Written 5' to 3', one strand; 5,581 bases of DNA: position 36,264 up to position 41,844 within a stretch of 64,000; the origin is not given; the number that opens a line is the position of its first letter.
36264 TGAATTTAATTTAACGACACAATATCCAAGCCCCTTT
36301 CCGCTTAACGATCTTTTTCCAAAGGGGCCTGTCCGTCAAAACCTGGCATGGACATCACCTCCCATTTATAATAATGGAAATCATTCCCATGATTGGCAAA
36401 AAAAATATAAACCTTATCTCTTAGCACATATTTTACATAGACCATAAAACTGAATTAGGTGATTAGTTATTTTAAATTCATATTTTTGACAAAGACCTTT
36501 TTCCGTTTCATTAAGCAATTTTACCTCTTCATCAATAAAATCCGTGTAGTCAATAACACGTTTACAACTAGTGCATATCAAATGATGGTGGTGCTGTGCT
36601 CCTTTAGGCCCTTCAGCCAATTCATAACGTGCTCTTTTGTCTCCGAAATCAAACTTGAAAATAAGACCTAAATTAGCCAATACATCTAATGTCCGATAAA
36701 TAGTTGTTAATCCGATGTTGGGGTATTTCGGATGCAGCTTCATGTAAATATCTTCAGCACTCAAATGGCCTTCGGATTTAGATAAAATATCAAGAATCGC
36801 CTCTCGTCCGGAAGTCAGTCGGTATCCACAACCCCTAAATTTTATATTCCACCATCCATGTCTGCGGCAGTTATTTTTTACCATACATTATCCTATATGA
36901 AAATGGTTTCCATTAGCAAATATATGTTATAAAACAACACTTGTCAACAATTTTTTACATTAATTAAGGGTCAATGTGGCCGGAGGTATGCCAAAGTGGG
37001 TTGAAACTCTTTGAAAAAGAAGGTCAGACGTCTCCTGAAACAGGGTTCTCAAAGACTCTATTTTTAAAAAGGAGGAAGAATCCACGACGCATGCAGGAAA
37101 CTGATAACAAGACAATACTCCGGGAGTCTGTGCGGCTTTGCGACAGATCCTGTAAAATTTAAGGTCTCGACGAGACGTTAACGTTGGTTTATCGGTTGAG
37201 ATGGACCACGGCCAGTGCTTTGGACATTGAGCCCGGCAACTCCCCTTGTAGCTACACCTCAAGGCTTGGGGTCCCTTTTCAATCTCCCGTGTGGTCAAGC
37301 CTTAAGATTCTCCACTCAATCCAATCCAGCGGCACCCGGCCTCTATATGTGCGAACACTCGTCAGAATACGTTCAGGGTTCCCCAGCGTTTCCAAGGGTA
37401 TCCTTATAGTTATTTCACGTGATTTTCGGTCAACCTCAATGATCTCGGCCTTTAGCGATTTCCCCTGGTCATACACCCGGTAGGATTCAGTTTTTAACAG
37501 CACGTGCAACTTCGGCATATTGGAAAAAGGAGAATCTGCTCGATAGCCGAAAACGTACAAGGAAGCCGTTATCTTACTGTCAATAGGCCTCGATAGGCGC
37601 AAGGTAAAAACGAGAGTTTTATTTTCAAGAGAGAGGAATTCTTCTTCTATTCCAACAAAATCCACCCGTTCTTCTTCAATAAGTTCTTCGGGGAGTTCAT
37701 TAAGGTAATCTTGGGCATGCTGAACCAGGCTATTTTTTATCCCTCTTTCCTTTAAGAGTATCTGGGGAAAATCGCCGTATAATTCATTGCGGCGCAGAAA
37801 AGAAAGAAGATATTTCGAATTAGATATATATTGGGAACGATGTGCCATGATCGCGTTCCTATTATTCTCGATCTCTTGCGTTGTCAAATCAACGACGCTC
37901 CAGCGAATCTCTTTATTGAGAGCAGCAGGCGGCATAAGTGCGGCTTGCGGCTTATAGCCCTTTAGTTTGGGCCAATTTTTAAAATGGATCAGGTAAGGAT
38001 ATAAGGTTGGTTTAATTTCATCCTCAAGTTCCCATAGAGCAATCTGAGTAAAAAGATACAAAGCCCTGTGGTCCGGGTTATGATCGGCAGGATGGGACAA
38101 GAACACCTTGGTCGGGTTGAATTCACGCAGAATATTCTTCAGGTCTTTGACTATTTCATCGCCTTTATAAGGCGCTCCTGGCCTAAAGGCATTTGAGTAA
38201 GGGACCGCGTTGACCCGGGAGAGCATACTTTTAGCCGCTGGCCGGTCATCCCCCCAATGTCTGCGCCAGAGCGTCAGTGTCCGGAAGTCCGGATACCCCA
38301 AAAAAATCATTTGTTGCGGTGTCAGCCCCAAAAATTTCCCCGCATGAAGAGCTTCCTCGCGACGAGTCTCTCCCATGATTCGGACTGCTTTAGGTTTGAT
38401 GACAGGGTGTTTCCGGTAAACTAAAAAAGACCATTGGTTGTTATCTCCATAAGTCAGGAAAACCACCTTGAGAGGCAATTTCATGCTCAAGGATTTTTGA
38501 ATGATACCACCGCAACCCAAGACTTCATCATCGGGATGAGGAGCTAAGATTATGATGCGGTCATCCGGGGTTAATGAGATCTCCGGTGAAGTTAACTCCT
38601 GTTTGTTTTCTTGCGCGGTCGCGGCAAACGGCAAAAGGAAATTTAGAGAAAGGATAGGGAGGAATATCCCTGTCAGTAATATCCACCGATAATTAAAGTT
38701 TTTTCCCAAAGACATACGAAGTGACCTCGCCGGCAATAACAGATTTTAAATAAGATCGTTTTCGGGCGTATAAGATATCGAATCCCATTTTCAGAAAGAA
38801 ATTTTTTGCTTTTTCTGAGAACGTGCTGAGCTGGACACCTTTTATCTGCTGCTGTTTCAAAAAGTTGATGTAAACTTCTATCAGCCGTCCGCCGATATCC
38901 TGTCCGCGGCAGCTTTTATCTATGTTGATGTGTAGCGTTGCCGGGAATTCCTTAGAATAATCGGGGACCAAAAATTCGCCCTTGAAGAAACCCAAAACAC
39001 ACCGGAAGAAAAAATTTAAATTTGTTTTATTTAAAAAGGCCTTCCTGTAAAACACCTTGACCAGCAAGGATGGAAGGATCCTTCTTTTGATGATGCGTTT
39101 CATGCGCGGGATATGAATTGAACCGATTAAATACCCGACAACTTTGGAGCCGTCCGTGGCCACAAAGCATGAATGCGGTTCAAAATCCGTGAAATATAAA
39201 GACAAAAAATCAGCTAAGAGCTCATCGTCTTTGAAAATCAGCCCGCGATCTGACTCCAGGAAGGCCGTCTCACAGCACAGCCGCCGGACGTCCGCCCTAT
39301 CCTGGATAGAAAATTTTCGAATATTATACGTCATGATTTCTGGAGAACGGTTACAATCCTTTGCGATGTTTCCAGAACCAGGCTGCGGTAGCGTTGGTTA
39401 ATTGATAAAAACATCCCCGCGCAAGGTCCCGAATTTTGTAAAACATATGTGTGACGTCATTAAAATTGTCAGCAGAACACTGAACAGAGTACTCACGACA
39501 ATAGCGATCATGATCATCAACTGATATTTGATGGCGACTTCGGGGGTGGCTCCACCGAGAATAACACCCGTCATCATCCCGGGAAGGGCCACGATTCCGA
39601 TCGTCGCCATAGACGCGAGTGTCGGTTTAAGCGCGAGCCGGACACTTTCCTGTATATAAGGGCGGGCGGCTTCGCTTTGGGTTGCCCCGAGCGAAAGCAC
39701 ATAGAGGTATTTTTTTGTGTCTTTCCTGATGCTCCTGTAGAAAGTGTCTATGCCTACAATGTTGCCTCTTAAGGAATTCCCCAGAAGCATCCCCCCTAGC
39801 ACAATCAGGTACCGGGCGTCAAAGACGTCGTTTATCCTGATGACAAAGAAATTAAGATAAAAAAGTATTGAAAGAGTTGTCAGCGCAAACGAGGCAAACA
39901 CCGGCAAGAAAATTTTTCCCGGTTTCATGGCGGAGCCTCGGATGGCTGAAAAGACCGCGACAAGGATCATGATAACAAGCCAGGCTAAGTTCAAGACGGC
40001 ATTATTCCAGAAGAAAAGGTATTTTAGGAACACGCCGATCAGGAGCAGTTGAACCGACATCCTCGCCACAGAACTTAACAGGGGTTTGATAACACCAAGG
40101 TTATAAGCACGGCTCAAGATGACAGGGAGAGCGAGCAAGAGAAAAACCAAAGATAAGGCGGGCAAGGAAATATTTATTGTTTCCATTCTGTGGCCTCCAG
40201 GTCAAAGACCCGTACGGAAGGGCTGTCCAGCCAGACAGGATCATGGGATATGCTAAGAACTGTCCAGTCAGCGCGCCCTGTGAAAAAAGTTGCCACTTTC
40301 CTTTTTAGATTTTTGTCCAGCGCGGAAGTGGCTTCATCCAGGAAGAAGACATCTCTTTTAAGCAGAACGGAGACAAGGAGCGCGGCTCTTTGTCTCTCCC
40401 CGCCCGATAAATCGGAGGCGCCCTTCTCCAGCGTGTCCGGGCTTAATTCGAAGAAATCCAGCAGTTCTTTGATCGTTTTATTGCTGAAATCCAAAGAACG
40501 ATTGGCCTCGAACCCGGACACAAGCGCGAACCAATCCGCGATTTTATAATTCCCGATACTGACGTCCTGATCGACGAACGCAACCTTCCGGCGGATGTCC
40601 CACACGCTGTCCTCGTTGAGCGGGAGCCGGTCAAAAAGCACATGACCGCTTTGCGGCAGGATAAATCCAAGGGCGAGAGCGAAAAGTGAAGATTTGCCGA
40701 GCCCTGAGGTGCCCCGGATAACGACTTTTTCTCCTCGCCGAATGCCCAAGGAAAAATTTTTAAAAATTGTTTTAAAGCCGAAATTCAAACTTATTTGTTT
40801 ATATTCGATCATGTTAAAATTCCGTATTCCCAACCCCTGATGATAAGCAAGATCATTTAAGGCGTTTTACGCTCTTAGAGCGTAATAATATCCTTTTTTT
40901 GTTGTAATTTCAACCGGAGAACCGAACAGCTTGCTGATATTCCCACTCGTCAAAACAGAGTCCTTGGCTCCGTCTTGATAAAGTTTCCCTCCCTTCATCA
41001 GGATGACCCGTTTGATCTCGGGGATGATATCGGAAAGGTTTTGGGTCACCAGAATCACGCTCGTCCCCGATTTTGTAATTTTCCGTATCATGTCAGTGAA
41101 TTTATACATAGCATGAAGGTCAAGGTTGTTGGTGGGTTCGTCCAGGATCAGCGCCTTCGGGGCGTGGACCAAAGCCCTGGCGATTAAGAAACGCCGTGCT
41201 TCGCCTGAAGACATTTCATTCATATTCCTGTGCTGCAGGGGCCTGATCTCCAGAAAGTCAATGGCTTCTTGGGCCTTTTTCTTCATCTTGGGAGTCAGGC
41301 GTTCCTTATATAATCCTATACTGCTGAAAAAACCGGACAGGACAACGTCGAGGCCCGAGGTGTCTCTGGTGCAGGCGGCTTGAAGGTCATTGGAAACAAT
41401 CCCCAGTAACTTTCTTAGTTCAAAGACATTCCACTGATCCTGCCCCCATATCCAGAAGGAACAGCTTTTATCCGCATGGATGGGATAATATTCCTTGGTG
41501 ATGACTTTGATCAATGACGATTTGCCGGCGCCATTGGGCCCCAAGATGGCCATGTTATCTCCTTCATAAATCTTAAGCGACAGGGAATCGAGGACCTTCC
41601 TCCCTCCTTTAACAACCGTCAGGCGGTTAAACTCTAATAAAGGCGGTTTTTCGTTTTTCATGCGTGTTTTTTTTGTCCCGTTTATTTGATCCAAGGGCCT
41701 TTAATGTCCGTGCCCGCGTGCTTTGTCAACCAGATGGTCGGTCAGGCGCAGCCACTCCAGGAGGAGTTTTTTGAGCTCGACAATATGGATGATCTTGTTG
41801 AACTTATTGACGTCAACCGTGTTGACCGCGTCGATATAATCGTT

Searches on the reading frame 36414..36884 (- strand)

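Call 53: search_protein_families(library=pfam, proteins=[window:36414-36884:-], max_evalue=0.00001)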
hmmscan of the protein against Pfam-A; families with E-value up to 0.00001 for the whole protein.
window:36414-36884:- (156 aa): 1 family
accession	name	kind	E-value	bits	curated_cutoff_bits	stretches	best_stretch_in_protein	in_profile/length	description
PF01475.25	FUR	-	5e-32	111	23.1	1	20-147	3-121/121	Ferric uptake regulator family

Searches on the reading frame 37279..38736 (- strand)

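Call 38: search_protein_families(library=pfam, proteins=[window:37279-38736:-], max_evalue=0.00001)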
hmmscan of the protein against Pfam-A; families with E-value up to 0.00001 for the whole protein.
window:37279-38736:- (485 aa): 1 family
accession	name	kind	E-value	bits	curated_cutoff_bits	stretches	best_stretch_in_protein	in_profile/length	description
PF02585.22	PIG-L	-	1.9e-22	80.5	28.2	1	63-231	2-126/129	GlcNAc-PI de-N-acetylase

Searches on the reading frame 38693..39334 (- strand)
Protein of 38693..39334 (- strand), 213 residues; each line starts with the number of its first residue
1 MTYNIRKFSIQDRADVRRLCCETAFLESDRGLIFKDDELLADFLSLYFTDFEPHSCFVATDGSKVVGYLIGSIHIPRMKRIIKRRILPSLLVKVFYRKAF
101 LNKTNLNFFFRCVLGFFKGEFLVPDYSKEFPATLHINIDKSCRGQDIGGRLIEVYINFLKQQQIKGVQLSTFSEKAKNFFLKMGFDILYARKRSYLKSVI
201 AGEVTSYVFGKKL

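Call 38: search_protein_families(library=pfam, proteins=[window:38693-39334:-], max_evalue=0.00001)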
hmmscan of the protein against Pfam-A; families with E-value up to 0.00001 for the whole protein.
window:38693-39334:- (213 aa): 2 families
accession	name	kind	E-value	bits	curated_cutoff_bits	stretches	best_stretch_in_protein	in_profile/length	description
PF13508.13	Acetyltransf_7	-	4.8e-08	33.7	27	0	134-186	30-83/84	Acetyltransferase (GNAT) domain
PF00583.31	Acetyltransf_1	-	4.1e-07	30.7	20.7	0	135-185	64-116/116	Acetyltransferase (GNAT) family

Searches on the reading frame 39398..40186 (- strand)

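Call 38: search_protein_families(library=pfam, proteins=[window:39398-40186:-], max_evalue=0.00001)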
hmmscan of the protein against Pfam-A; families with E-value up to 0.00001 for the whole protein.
window:39398-40186:- (262 aa): 1 family
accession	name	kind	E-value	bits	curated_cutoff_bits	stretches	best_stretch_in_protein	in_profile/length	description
PF03649.18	UPF0014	-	5.5e-68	229.4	22.6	1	10-249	3-242/242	Uncharacterised protein family (UPF0014)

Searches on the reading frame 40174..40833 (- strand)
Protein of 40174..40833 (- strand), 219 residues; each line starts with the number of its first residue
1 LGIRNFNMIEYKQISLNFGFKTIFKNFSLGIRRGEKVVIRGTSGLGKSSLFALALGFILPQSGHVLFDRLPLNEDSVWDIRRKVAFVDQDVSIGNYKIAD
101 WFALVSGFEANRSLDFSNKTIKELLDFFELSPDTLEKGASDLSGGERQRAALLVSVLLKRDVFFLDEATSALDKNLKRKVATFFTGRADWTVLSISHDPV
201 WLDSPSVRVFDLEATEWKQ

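Call 38: search_protein_families(library=pfam, proteins=[window:40174-40833:-], max_evalue=0.00001)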
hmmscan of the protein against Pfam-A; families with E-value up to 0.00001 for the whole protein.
window:40174-40833:- (219 aa): 1 family
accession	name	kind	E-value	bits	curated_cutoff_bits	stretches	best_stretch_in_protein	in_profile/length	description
PF00005.33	ABC_tran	-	3e-23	83.4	25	1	25-170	2-137/137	ABC transporter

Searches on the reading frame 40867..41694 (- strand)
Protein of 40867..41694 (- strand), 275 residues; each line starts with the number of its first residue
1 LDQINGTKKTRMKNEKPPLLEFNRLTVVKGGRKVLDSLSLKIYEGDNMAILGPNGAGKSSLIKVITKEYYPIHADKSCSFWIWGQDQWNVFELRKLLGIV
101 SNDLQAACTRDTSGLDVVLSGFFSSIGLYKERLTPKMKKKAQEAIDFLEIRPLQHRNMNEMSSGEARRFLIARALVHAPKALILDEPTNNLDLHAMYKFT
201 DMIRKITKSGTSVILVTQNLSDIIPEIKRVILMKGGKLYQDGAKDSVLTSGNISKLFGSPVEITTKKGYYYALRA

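Call 38: search_protein_families(library=pfam, proteins=[window:40867-41694:-], max_evalue=0.00001)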
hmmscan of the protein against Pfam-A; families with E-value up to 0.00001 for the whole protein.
window:40867-41694:- (275 aa): 2 families
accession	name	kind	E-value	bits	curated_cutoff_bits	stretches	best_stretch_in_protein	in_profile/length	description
PF00005.33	ABC_tran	-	5.3e-24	85.8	25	1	35-189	1-137/137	ABC transporter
PF13304.12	AAA_21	-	1e-13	52.4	27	1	127-220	191-300/304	AAA domain, putative AbiEii toxin, Type IV TA system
